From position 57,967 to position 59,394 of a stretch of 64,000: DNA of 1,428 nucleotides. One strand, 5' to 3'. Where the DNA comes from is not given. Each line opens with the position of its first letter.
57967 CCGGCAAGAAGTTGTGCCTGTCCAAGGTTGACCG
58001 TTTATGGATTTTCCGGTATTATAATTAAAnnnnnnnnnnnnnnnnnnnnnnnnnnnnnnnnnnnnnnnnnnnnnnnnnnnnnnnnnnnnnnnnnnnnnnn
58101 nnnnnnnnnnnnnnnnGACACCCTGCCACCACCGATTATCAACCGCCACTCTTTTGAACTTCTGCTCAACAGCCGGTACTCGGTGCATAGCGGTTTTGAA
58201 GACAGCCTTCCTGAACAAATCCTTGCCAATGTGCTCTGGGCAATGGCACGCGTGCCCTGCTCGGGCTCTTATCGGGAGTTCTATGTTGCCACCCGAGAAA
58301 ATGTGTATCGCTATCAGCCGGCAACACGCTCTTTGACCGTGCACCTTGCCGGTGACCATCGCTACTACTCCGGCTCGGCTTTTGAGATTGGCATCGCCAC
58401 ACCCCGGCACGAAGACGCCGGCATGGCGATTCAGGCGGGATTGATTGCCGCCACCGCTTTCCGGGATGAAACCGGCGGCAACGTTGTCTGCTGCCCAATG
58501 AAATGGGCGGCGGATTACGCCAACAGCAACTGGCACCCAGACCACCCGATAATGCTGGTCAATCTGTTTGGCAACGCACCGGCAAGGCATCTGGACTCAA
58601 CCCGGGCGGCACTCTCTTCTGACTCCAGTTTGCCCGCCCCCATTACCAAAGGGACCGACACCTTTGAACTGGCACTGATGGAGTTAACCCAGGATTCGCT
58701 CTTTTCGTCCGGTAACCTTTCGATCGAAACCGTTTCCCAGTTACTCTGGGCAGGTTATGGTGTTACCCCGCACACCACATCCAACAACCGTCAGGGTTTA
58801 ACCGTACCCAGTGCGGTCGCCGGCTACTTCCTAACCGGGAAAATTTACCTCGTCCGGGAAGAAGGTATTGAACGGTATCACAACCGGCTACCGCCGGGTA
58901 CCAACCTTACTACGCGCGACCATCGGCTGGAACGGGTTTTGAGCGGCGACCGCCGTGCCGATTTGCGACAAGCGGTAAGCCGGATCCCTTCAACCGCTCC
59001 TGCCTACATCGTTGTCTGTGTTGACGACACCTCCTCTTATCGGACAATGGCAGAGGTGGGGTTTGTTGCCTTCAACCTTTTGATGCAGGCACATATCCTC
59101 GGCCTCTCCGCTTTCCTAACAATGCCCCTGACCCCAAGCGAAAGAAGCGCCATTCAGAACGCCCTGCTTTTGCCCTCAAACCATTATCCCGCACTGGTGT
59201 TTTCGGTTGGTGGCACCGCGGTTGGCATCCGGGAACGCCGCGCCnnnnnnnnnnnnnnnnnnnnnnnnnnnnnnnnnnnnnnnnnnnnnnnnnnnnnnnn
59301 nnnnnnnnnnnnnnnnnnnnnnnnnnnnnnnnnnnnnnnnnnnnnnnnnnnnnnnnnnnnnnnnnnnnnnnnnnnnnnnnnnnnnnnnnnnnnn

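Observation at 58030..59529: Secreted tandem SagB-type nitroreductase-like protein with a T9SS-type sorting domain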

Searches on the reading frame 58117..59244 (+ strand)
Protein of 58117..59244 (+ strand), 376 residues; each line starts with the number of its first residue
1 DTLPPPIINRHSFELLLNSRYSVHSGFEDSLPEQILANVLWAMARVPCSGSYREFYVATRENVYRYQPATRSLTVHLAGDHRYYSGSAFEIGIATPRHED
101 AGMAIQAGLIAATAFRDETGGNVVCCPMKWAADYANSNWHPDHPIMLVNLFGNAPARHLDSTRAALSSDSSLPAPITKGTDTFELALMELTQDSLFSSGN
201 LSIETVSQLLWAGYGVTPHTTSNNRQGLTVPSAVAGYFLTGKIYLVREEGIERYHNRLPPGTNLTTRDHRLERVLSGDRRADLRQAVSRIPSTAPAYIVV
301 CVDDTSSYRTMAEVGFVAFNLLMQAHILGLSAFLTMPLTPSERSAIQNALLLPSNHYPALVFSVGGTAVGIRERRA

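Call 45: search_protein_representatives(alignment_id=A2)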
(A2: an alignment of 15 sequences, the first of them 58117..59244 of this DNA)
Query: 15 sequences, 376 profile positions. Proteins with E-value up to 0.001 (for the whole library): 1093; up to 1e-10: 198; up to 1e-30: 55. The best 150 are listed.
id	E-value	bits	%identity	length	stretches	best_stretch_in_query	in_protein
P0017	1.0e-189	646.6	-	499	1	1-374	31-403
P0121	7.0e-183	624.2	-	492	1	1-374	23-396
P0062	7.6e-176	601.0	-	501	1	1-372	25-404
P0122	5.2e-161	552.2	-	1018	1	1-370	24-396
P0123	2.1e-153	527.2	-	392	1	1-368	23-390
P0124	8.9e-148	508.6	-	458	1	1-366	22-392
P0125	2.8e-127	441.2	-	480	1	1-370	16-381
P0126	6.9e-124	430.0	-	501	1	2-373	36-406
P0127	9.3e-123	426.3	-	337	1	63-366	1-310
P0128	3.0e-111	388.4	-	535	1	3-368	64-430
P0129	8.6e-107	373.8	-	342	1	128-374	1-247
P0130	6.4e-101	354.4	-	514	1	3-367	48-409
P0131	1.8e-100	352.9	-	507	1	2-368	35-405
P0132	4.5e-99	348.4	-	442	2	180-366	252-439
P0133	1.5e-97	343.3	-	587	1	5-370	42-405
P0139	4.5e-79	282.5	-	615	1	1-366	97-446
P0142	2.5e-76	273.5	-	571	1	2-369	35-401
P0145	2.0e-73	264.0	-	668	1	3-370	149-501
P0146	6.2e-71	255.7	-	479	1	3-368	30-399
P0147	2.9e-70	253.6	-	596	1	2-356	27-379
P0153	8.0e-65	235.6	-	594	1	3-367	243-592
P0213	2.4e-15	72.8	-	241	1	171-368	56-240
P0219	8.3e-15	71.0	-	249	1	164-368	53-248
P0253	6.1e-13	64.9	-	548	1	11-332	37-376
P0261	1.2e-12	63.9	-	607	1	3-352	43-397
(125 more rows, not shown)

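Call 50: list_cluster_members(proteins=[P0122, P0128, P0133, P0139, P0142, P0146, P0147, P0253, P0261, P0219])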
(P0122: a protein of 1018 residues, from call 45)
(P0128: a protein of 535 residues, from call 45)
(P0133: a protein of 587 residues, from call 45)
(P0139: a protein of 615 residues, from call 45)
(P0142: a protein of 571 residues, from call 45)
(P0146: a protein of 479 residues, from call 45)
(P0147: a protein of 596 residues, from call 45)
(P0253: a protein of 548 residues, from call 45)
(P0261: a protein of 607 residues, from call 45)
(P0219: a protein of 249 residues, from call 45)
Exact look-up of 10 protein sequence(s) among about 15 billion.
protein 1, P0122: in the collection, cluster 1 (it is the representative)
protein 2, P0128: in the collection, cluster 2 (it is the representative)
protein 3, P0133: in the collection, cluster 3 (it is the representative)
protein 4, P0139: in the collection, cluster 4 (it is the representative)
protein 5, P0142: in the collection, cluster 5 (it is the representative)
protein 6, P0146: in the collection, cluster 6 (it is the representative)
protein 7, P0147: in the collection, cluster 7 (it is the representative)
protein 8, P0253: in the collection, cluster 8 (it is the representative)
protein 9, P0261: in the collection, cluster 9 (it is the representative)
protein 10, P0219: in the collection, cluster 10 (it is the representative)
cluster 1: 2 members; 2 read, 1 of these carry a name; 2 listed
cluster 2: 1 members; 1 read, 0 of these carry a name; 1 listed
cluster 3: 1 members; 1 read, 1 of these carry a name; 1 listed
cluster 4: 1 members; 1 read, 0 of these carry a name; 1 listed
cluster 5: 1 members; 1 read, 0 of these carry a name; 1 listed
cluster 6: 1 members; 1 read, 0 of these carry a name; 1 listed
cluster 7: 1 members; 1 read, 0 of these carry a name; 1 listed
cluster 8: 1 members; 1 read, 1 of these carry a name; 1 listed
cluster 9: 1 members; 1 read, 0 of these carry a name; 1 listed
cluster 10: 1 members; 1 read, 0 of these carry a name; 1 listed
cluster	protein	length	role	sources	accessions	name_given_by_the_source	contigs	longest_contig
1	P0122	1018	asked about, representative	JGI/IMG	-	-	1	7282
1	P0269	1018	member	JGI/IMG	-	hypothetical protein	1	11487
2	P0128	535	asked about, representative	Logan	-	-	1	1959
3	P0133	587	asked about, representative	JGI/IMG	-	MYXO-CTERM domain-containing protein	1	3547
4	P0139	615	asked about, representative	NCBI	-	-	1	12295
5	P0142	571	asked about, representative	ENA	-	-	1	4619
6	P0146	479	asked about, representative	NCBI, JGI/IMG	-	-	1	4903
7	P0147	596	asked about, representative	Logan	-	-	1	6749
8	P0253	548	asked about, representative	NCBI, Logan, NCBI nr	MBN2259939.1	MAG: nitroreductase family protein [Clostridiales bacterium] | nitroreductase family protein [Clostridiales bacterium]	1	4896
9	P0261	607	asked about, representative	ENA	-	-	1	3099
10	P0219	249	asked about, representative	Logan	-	-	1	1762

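Call 54: search_protein_families(library=pfam, proteins=[P0122, P0128, P0133, P0139, P0142, P0145, P0146, P0153, P0219, P0261], max_evalue=0.01)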
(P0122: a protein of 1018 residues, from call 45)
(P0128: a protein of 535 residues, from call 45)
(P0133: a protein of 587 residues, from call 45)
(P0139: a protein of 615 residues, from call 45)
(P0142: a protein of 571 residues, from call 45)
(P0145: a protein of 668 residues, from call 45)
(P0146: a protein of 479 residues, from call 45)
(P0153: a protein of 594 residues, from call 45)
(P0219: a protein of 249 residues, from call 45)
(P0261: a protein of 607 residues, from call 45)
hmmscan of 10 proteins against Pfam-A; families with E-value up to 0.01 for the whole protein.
P0122 (1018 aa): 9 families
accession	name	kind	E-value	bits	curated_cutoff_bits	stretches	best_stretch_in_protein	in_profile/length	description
PF13964.12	Kelch_6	-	2.3e-11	43.7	25.3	1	681-720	4-47/50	Kelch motif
PF24681.1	Kelch_KLHDC2_KLHL20_DRC7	-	7.6e-10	38.9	50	1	751-872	77-196/221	KLHDC2/KLHL20/DRC7 Kelch-repeats domain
PF18962.6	Por_Secre_tail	-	2.7e-09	37.6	27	1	941-1016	2-75/75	Secretion system C-terminal sorting domain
PF13415.12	Kelch_3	-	9.7e-09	35.6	22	0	641-686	5-47/48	Galactose oxidase, central domain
PF24981.1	Beta-prop_ATRN-LZTR1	-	1.3e-08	34.9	50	1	648-822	12-201/289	Attractin/LZTR1 beta-propeller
PF13418.12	Kelch_4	-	1.8e-07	31.4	21.6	0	638-666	13-44/49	Galactose oxidase, central domain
PF00881.29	Nitroreductase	-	4.2e-07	30.7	23.5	1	222-391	9-166/167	Nitroreductase family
PF01344.31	Kelch_1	-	0.00022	21.1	20.1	0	703-718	29-44/46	Kelch motif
PF07705.17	CARDB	-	0.0034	18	22.7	0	408-467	12-72/101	CARDB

P0128 (535 aa): 2 families
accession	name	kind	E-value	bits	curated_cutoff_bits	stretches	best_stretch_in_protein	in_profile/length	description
PF13860.13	FlgD_ig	-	4.1e-05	23.9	27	1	472-524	24-76/79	FlgD Ig-like domain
PF00881.29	Nitroreductase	-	0.00038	21.1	23.5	1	260-428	10-167/167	Nitroreductase family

P0133 (587 aa): 2 families
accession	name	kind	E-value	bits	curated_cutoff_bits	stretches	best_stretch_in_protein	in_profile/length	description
PF00881.29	Nitroreductase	-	2.7e-10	41.1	23.5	1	234-400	10-166/167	Nitroreductase family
PF14512.11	TM1586_NiRdase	-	0.00024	21.2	27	1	328-407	61-138/215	Putative TM nitroreductase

P0139 (615 aa): 1 family
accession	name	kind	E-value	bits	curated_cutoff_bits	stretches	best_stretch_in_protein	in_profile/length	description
PF00881.29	Nitroreductase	-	1.4e-05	25.8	23.5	1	276-445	10-166/167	Nitroreductase family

P0142 (571 aa): 1 family
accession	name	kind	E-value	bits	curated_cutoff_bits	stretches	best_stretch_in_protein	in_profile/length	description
PF00881.29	Nitroreductase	-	1.6e-09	38.6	23.5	1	217-397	9-166/167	Nitroreductase family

P0145 (668 aa): 2 families
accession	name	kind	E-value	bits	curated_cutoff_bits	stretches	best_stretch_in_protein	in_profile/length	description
PF00404.24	Dockerin_1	-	3.8e-07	30.6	22.9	1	604-654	1-52/57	Dockerin type I domain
PF00881.29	Nitroreductase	-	0.00019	22.1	23.5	1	332-496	15-166/167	Nitroreductase family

P0146 (479 aa): 2 families
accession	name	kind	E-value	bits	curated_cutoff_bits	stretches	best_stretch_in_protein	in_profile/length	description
PF18962.6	Por_Secre_tail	-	7.2e-08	33.1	27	1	418-469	1-62/75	Secretion system C-terminal sorting domain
PF00881.29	Nitroreductase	-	0.00017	22.3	23.5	0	226-396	10-166/167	Nitroreductase family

P0153 (594 aa): 2 families
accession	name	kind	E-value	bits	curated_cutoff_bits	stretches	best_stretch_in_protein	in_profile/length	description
PF00881.29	Nitroreductase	-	0.00029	21.5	23.5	1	420-590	10-166/167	Nitroreductase family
PF00404.24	Dockerin_1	-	0.00071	20.2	22.9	1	177-227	2-53/57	Dockerin type I domain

P0219 (249 aa): 1 family
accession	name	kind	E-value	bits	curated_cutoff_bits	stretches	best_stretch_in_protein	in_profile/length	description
PF00881.29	Nitroreductase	-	4.1e-32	112.1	23.5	1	77-246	2-167/167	Nitroreductase family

P0261 (607 aa): 4 families
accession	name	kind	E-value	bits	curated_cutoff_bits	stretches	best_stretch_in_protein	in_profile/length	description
PF00881.29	Nitroreductase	-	3.6e-22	79.8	23.5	2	259-408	21-163/167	Nitroreductase family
PF00801.26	PKD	-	1.8e-06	28.3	23.5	1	442-503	19-74/80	PKD domain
PF18911.6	PKD_4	-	3.6e-05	24.2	27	1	424-502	7-76/85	PKD domain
PF07495.19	Y_Y_Y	-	0.0022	18.3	26.6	0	484-502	36-54/65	Y_Y_Y domain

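Call 61: find_related_loci(query=A2, collection=genome_contigs, flank=4000)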
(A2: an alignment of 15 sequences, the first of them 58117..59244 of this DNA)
Query A2 (376 aa) in genome_contigs; peptide patterns used: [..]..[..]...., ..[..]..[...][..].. (x = any residue, [..] = any of these).
119 stretches matched a pattern; 51 encode a relative of the query (tblastn E <= 1e-3); 51 distinct loci.
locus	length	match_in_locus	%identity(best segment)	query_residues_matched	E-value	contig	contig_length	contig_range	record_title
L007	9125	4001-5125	92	1-375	0e+0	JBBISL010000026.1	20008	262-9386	MAG: candidate division WOR-3 bacterium isolate SLF170214_bin_372 NODE_2989_length_20008_cov_7.591540, whole genome shot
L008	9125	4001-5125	75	1-375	0e+0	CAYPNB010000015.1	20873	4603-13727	MAG TPA_asm: uncultured bacterium isolate binchicken_co40_90 genome assembly, contig: NODE_1557_length_20873_cov_35.6871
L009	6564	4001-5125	75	1-375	0e+0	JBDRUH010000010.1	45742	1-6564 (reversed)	MAG: candidate division WOR-3 bacterium isolate JZ-2_201705_bins_136 JZ-2_201705_bins_136_scaffold_10, whole genome shot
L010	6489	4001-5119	74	1-374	0e+0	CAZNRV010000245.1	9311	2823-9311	MAG TPA_asm: uncultured bacterium isolate SRP231805_co4_162 genome assembly, contig: k141_285546, whole genome shotgun s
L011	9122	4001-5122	74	1-374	0e+0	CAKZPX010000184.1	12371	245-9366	MAG TPA_asm: uncultured bacterium isolate SRR5214706_bin.107_CONCOCT_v1.1_MAG genome assembly, contig: ERZ1744544.2440,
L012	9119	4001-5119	70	1-374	3e-180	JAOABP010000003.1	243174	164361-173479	MAG: candidate division WOR-3 bacterium isolate SKW181 NODE_3_length_243174_cov_26.494831, whole genome shotgun sequence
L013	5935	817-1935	71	1-375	0e+0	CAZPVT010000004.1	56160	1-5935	MAG TPA_asm: uncultured bacterium isolate SRP231805_co4_154 genome assembly, contig: k141_36368, whole genome shotgun se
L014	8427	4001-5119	70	1-374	3e-176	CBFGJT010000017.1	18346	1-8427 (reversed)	MAG: candidate division WOR-3 bacterium isolate QZM1.Bin.120.optimized.1 genome assembly, contig: NODE_17_length_18346_c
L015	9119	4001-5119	71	1-374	3e-176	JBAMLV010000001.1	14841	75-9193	MAG: bacterium isolate MAG14 ExploCarb_3808S_S2_1020_length_14841_cov_29, whole genome shotgun sequence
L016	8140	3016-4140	63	1-375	2e-159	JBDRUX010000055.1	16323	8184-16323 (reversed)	MAG: candidate division WOR-3 bacterium isolate SZTDM-2_201709_bins_204 SZTDM-2_201709_bins_204_scaffold_55, whole genom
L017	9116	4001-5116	63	1-375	5e-157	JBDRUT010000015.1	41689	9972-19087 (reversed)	MAG: candidate division WOR-3 bacterium isolate SZTDM-2_201709_bins_113 SZTDM-2_201709_bins_113_scaffold_15, whole genom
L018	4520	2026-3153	64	1-376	1e-158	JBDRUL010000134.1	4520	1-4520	MAG: candidate division WOR-3 bacterium isolate SZTDM-2_201709_bins_32 SZTDM-2_201709_bins_32_scaffold_134, whole genome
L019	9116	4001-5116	62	1-373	2e-154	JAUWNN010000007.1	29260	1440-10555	MAG: candidate division WOR-3 bacterium isolate CSMAG_2425 CSMAG_2425_k141_334780_length_29260_cov_7.2175, whole genome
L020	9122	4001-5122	62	1-375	7e-153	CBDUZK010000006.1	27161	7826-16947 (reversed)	MAG TPA_asm: uncultured bacterium isolate SRR22302361_concoct_155 genome assembly, contig: ERZ25748748.567, whole genome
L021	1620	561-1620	98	1-350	0e+0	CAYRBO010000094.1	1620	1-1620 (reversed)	MAG TPA_asm: uncultured Anaerolinea sp. isolate binchicken_co135_89 genome assembly, contig: NODE_49276_length_1620_cov_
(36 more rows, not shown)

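Call 77: search_protein_families(library=ncbifam, proteins=[P0133, P0146, P0128, P0219, P0213, P0122], max_evalue=1)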
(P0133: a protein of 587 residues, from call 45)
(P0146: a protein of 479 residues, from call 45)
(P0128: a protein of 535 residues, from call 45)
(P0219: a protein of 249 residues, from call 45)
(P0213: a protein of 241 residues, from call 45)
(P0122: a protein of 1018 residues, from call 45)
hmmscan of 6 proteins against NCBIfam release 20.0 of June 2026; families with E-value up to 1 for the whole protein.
P0133 (587 aa): 4 families
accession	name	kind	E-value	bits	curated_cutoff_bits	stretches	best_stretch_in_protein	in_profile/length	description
TIGR03605.1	antibiot_sagB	domain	6e-06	25.9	78.4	1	241-389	2-160/173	SagB family peptide dehydrogenase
TIGR03901.2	MYXO-CTERM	domain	0.00011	22.4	20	1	546-579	1-31/34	MYXO-CTERM sorting domain-containing protein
TIGR01409.1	TAT_signal_seq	domain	0.018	15.4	16.7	1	4-35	3-29/29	twin-arginine translocation signal domain-containing protein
NF008033.1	PRK10765.1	equivalog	0.056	12.9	223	1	350-403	106-161/240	oxygen-insensitive NADPH nitroreductase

P0146 (479 aa): 3 families
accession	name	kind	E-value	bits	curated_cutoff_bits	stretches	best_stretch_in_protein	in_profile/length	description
TIGR04183.1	Por_Secre_tail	domain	6.8e-07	29.2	23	1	418-477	1-70/72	T9SS type A sorting domain-containing protein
NF038113.1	T9SSA_dep_M36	equivalog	0.067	11.3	885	1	414-469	791-855/869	T9SS-dependent M36 family metallopeptidase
NF053824.1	PdgNdpepShyC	equivalog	0.2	10.5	700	1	239-276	309-346/429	peptidoglycan DD-endopeptidase ShyC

P0128 (535 aa): 4 families
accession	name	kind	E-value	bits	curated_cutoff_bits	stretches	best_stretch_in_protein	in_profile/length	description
NF009277.0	PRK12634.1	equivalog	0.0012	19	333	1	468-520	119-171/221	flagellar basal body rod modification protein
TIGR03605.1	antibiot_sagB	domain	0.0028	17.2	78.4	1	120-147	53-80/173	SagB family peptide dehydrogenase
NF005176.1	PRK06655.1-1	equivalog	0.0096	15.9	230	1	472-524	98-150/197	flagellar hook assembly protein FlgD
TIGR04183.1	Por_Secre_tail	domain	0.032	14.2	23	1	451-534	2-71/72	T9SS type A sorting domain-containing protein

P0219 (249 aa): 8 families
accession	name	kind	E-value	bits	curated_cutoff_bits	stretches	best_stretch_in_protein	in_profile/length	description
TIGR03605.1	antibiot_sagB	domain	2.5e-30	105.2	78.4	1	92-245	2-172/173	SagB family peptide dehydrogenase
TIGR04511.1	SagB_rel_DH_2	exception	4.5e-19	68.8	240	1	41-239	146-361/380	putative peptide maturation dehydrogenase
NF008033.1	PRK10765.1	equivalog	9.5e-09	35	223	1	147-248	52-161/240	oxygen-insensitive NADPH nitroreductase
TIGR02476.1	BluB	equivalog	1.8e-06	27.5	150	1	112-248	40-181/205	5,6-dimethylbenzimidazole synthase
NF009810.0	PRK13294.1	equivalog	0.00018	20.5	304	1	74-248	256-431/449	coenzyme F420-0:L-glutamate ligase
TIGR01409.1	TAT_signal_seq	domain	0.00023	21.4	16.7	1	6-29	2-24/29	twin-arginine translocation signal domain-containing protein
TIGR03553.1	F420_FbiB_CTERM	equivalog_domain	0.0038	17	249.55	1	188-248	113-176/194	F420 biosynthesis protein FbiB, C-terminal domain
NF053526.1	Myco_lipo_LppK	equivalog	0.033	14.2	125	1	8-66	3-60/167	lipoprotein LppK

P0213 (241 aa): 9 families
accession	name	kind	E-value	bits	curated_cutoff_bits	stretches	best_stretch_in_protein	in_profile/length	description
TIGR03605.1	antibiot_sagB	domain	1e-19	70.7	78.4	1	87-237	1-172/173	SagB family peptide dehydrogenase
NF008033.1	PRK10765.1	equivalog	4e-10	39.5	223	2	185-240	104-161/240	oxygen-insensitive NADPH nitroreductase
NF009810.0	PRK13294.1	equivalog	5e-09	35.5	304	1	65-240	251-431/449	coenzyme F420-0:L-glutamate ligase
TIGR04511.1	SagB_rel_DH_2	exception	4.4e-08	32.6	240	1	51-233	160-363/380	putative peptide maturation dehydrogenase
TIGR02476.1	BluB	equivalog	5.3e-08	32.5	150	1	67-240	8-181/205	5,6-dimethylbenzimidazole synthase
TIGR03553.1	F420_FbiB_CTERM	equivalog_domain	2.2e-07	30.9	249.55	1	71-240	2-176/194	F420 biosynthesis protein FbiB, C-terminal domain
NF008275.0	PRK11053.1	equivalog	0.0031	17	227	1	194-238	148-193/217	oxygen-insensitive NAD(P)H nitroreductase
TIGR01409.1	TAT_signal_seq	domain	0.0032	17.8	16.7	1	12-30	3-21/29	twin-arginine translocation signal domain-containing protein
NF003768.0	PRK05365.1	equivalog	0.017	14.6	152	1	195-240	135-180/200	malonic semialdehyde reductase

P0122 (1018 aa): 7 families
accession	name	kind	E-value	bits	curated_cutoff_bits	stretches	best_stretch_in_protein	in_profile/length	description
TIGR04183.1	Por_Secre_tail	domain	6.9e-13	48.4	23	1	940-1016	1-71/72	T9SS type A sorting domain-containing protein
NF038113.1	T9SSA_dep_M36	equivalog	4.1e-10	38.5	885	1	926-1016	782-868/869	T9SS-dependent M36 family metallopeptidase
NF050177.1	TapA_OM_Porphy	equivalog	1.8e-05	23.7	500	1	934-1017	467-544/544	TapA/TapC family T9SS-dependent outer membrane protein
TIGR03548.1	mutarot_permut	subfamily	0.00011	21.5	243.2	1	644-771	128-250/323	cyclically-permuted mutarotase family protein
NF052323.1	T9SSA_dep_M6i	equivalog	0.0039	15.2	600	1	942-1007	962-1028/1043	T9SS-dependent M6-like inactivated metalloprotease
NF033708.1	T9SS_Cterm_ChiA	domain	0.0072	16.2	40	1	964-1006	4-44/55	T9SS sorting signal type C domain-containing protein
NF052644.1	T9SS_DNase_Rie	equivalog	0.036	13.4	260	1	963-1015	201-249/251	T9SS-dependent surface endonuclease, AS87_RS02955 family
